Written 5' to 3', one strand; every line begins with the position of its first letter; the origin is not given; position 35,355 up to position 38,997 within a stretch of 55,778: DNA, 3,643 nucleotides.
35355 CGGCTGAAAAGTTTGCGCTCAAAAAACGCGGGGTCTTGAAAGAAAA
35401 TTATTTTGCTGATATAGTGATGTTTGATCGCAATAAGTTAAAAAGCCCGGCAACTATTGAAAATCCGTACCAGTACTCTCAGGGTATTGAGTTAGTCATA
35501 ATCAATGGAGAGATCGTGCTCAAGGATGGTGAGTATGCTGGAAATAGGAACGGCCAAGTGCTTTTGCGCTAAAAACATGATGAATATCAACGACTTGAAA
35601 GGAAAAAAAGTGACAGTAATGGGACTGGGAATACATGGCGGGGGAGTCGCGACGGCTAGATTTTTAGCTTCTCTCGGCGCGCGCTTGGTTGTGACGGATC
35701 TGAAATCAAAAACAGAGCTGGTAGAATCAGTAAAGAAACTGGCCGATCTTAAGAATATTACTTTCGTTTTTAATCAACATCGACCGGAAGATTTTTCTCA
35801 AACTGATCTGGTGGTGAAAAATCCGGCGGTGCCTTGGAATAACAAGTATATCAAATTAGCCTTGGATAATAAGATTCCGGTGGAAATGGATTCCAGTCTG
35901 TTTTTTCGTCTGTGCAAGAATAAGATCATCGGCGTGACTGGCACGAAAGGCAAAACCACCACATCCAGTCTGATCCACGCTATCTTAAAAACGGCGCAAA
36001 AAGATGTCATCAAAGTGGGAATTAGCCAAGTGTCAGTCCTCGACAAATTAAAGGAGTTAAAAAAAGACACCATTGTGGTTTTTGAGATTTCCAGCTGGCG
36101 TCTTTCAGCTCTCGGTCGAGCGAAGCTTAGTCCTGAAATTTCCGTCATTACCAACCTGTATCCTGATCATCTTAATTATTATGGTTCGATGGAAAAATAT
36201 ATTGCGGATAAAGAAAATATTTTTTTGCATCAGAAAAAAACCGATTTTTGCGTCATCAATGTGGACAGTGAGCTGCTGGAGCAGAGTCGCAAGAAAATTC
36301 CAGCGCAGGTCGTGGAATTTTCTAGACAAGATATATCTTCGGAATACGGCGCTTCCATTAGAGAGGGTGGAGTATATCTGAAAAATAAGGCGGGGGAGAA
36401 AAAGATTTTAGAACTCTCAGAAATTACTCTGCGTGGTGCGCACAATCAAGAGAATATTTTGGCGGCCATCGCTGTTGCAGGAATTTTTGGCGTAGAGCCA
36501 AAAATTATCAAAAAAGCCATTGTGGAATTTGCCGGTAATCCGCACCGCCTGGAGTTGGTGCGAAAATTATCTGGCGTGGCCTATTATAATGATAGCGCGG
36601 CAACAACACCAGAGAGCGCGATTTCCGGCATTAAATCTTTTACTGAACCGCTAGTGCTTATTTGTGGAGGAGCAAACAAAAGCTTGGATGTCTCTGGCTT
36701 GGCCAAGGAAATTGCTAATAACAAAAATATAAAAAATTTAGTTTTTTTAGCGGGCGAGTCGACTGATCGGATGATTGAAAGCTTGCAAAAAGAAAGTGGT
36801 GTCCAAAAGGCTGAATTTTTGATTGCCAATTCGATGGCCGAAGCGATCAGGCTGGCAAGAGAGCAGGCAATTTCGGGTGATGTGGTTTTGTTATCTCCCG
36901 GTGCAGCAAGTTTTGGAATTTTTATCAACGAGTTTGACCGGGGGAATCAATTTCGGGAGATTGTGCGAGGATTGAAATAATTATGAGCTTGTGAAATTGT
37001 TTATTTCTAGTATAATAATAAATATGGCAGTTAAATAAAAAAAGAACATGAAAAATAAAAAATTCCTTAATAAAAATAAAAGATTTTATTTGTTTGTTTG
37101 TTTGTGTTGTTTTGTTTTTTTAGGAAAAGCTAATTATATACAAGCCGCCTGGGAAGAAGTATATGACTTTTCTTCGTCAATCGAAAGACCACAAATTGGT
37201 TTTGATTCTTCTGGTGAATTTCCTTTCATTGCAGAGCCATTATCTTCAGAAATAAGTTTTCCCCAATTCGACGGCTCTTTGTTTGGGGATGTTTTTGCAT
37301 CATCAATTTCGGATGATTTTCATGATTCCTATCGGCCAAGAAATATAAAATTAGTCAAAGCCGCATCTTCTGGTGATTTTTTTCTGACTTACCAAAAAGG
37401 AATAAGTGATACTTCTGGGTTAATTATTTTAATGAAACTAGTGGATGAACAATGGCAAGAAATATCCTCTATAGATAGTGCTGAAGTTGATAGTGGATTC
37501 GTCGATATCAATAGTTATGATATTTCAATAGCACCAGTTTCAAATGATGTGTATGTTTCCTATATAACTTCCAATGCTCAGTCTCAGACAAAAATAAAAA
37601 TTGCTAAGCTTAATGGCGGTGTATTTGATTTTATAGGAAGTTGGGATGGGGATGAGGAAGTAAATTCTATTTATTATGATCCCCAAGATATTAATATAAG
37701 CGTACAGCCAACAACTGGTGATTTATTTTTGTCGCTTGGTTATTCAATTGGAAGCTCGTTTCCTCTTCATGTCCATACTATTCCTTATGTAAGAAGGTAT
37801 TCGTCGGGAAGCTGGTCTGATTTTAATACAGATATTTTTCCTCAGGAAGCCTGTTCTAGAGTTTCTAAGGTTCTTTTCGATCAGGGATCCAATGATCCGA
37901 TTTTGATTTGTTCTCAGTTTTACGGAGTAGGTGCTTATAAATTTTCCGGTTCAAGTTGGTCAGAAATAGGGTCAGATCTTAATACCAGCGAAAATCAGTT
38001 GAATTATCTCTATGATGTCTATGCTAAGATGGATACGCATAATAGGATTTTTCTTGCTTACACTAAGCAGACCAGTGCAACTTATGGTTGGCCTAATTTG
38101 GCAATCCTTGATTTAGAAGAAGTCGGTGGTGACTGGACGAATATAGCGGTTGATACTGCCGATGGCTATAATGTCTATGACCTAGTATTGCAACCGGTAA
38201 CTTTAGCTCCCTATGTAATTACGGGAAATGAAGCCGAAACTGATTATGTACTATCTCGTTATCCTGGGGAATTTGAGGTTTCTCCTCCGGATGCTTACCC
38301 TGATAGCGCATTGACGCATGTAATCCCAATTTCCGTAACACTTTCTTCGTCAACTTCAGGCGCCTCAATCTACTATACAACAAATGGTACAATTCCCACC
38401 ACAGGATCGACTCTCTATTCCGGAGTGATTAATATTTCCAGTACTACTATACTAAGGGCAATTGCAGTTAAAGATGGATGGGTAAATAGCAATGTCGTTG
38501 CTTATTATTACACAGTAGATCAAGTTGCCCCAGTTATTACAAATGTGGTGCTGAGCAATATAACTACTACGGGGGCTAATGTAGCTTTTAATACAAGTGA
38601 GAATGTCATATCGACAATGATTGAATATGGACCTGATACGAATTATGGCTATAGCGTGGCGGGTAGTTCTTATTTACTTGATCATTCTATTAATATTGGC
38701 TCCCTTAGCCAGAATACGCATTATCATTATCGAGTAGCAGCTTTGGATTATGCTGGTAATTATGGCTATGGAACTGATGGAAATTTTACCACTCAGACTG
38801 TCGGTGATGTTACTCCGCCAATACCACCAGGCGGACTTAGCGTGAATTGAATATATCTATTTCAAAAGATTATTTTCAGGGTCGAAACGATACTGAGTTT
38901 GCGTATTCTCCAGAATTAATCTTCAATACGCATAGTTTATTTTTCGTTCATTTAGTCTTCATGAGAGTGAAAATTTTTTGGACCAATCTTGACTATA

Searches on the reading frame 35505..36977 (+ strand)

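Call 53: search_protein_families(library=pfam, proteins=[window:35505-36977:+], max_evalue=0.001)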
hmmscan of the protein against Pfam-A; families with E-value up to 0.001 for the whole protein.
window:35505-36977:+ (491 aa): 3 families
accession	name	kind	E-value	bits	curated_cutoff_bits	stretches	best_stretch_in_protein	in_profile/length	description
PF08245.18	Mur_ligase_M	-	6.2e-34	118.1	24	1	144-325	1-200/200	Mur ligase middle domain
PF02875.26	Mur_ligase_C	-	1.7e-11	45.5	28.4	1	347-465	1-125/127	Mur ligase, glutamate ligase domain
PF21799.2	MurD-like_N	-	4.1e-09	37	27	1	34-126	1-86/88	Mur ligase MurD-like, N-terminal domain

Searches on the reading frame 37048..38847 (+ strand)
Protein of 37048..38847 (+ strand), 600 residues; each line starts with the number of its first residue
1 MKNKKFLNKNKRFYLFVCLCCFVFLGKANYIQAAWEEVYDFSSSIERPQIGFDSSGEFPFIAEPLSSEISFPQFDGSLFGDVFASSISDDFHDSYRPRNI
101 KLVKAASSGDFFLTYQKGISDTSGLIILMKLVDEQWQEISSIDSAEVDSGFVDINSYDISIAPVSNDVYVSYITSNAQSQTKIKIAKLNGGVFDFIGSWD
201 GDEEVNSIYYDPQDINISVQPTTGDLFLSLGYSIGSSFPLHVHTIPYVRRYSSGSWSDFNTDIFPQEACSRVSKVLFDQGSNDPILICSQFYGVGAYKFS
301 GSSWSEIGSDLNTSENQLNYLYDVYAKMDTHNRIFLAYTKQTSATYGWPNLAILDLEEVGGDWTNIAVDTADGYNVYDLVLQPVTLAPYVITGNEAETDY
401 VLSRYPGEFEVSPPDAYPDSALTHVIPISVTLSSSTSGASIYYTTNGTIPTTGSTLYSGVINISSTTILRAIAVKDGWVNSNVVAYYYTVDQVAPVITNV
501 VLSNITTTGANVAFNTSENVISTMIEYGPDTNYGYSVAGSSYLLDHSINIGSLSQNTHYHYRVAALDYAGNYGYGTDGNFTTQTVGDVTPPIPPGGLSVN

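Call 12: search_protein_families(library=pfam, proteins=[window:37048-38847:+], max_evalue=0.01)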
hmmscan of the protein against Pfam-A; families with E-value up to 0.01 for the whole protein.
window:37048-38847:+ (600 aa): 3 families
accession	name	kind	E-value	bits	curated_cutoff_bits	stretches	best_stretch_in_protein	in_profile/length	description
PF13290.12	CHB_HEX_C_1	-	4.2e-19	68.7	22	1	427-484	9-66/67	Chitobiase/beta-hexosaminidase C-terminal domain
PF13287.12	Fn3_assoc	-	4.2e-14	52.8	23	1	430-485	1-56/59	Fn3 associated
PF16656.11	Pur_ac_phosph_N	-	5e-05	24.2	30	1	499-582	5-93/93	Purple acid Phosphatase, N-terminal domain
